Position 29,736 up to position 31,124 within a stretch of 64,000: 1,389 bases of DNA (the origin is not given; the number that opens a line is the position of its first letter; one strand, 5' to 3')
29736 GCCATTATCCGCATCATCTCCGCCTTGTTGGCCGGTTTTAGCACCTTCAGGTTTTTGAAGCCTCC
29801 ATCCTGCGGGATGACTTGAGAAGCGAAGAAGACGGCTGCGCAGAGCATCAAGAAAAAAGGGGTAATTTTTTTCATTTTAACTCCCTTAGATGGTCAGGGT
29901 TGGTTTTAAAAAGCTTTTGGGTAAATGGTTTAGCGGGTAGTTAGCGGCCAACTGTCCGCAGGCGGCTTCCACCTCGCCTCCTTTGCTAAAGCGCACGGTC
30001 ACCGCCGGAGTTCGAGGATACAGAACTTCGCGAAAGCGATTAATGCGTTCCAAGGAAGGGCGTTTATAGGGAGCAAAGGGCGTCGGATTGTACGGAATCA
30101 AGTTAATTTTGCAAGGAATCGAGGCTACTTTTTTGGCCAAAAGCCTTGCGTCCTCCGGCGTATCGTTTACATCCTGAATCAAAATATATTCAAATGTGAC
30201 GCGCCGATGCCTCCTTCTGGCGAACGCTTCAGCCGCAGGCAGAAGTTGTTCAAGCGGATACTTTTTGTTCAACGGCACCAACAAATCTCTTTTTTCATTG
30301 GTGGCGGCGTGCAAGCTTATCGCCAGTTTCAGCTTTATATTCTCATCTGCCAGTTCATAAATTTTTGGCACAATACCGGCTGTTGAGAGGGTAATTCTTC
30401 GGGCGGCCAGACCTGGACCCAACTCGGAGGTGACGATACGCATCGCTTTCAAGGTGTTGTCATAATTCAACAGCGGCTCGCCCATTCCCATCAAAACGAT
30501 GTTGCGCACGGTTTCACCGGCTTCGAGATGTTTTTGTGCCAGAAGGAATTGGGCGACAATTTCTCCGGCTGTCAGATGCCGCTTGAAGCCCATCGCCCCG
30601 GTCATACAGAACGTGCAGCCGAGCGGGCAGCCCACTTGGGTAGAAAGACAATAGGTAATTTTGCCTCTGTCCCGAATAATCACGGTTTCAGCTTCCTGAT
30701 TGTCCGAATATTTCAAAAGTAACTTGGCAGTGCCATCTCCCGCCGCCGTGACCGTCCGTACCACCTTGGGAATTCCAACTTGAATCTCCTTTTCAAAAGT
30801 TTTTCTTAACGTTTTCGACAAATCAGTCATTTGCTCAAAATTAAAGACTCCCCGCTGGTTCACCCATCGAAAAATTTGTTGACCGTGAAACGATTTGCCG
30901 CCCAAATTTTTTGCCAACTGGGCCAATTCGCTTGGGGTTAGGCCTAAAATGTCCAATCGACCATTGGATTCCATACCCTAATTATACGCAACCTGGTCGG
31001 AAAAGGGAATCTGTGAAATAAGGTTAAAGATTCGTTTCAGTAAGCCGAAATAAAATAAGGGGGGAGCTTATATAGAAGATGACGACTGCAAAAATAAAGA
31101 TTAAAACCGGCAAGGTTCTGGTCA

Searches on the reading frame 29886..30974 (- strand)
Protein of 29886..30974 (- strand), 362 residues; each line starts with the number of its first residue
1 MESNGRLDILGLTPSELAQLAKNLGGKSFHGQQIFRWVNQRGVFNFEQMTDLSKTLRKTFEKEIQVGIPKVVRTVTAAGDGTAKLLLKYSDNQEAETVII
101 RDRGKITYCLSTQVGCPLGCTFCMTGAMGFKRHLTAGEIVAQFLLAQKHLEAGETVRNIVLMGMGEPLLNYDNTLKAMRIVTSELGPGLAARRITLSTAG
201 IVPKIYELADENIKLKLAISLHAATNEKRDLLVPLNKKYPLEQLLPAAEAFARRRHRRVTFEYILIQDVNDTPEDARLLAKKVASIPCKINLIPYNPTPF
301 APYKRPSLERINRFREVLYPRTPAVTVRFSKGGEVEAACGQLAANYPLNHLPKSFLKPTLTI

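Call 69: search_protein_families(library=pfam, proteins=[window:29886-30974:-], max_evalue=0.00001)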
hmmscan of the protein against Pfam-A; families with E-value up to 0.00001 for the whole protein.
window:29886-30974:- (362 aa): 2 families
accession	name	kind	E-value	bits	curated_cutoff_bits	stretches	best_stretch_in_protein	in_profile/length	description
PF04055.27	Radical_SAM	-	8.7e-18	65.5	29.5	1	111-273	2-158/166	Radical SAM superfamily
PF21016.3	RlmN_N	-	1.2e-15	57.4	24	1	8-64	2-58/60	Ribosomal RNA large subunit methyltransferase N-terminal domain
